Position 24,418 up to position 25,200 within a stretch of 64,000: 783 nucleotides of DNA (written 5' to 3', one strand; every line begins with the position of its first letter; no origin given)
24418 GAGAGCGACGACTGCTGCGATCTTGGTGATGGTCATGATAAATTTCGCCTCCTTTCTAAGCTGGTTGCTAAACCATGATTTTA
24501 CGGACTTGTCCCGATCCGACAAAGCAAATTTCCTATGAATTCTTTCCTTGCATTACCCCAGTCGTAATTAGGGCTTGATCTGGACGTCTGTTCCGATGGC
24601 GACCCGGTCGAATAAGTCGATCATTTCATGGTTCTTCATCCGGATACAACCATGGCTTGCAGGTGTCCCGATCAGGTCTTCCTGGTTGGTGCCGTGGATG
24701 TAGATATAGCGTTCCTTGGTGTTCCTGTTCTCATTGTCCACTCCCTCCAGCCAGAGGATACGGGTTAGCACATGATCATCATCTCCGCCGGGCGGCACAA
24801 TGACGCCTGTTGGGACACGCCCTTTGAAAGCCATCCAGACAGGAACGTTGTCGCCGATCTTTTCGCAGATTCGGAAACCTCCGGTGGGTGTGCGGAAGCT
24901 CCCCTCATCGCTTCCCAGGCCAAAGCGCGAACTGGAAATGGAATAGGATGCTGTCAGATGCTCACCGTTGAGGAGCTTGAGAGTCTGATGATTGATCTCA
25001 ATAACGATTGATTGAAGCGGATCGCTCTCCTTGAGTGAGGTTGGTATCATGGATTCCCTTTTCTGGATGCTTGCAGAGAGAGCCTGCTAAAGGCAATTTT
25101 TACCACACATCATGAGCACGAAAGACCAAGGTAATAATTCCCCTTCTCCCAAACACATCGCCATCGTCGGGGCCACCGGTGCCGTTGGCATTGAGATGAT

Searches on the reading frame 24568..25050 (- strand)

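Call 73: search_protein_families(library=pfam, proteins=[window:24568-25050:-], max_evalue=0.01)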
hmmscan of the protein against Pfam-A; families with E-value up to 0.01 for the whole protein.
window:24568-25050:- (160 aa): 1 family
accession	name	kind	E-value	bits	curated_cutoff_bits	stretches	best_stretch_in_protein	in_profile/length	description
PF03734.19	YkuD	-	1.5e-20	74.7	23.4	1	14-158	3-146/146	L,D-transpeptidase catalytic domain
